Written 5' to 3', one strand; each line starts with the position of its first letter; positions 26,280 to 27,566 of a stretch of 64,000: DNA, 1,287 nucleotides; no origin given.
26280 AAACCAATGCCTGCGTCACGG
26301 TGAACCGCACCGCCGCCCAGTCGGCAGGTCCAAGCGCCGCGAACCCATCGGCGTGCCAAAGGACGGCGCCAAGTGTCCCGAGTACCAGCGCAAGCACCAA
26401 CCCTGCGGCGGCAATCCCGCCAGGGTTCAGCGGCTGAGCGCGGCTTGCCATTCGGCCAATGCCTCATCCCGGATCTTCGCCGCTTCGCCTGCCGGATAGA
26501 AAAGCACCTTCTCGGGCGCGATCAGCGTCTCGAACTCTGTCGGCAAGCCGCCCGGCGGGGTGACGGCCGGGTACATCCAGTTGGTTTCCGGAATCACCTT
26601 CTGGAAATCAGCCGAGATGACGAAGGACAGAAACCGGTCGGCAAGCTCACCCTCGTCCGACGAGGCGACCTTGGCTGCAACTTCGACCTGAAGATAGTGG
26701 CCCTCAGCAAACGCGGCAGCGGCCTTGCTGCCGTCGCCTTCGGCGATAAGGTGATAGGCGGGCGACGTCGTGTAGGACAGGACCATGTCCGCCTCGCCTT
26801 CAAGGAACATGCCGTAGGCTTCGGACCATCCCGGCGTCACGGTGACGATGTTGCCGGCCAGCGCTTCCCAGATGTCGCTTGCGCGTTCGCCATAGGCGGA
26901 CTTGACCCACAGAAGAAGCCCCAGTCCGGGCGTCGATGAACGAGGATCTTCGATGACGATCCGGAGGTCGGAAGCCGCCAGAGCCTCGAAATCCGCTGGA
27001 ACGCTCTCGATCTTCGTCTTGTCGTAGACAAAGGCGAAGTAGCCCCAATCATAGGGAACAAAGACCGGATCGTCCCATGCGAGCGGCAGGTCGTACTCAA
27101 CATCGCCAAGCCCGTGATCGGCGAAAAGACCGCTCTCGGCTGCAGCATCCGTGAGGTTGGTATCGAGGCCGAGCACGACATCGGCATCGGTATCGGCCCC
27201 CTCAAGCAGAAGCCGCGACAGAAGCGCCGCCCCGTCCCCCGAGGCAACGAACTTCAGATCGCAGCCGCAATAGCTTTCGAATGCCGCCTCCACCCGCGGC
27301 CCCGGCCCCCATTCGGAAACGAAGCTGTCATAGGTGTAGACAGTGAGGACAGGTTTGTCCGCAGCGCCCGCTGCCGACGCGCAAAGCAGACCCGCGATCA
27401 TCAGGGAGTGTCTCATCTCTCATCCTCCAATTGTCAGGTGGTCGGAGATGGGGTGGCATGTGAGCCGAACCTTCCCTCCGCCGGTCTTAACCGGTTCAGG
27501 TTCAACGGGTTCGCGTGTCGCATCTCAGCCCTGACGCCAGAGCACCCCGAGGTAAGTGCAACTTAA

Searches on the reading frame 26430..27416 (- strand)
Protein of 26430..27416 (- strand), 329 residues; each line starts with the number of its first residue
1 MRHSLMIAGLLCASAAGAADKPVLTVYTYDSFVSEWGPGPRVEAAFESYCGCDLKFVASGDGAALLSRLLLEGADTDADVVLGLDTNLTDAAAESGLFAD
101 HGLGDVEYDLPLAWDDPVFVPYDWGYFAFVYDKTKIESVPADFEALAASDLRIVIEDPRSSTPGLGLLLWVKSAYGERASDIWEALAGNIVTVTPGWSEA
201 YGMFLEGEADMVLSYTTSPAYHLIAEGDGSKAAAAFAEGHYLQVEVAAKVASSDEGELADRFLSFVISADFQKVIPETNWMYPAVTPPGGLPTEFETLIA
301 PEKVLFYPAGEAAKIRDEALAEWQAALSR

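Call 24: search_protein_families(library=ncbifam, max_evalue=0.00001, proteins=[window:26430-27416:-])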
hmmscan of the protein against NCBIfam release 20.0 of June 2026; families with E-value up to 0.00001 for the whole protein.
window:26430-27416:- (329 aa): 5 families
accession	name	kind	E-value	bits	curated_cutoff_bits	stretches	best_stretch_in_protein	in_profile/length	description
TIGR01276.1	thiB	equivalog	1.3e-108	363.1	317.15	1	10-329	4-324/324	thiamine ABC transporter substrate binding subunit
TIGR01254.1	sfuA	subfamily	5.1e-101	338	93.4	1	21-304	2-286/306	thiamine ABC transporter substrate-binding protein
NF011620.1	PRK15046.1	equivalog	1.3e-09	37.3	310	1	9-183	12-185/334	2-aminoethylphosphonate ABC transporter substrate-binding protein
TIGR03227.1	PhnS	equivalog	5.4e-08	32.1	395.3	1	8-178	22-189/360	2-aminoethylphosphonate ABC transporter substrate-binding protein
TIGR03261.1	phnS2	equivalog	4.1e-06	26.1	392.75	1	8-324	8-326/334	putative 2-aminoethylphosphonate ABC transporter substrate-binding protein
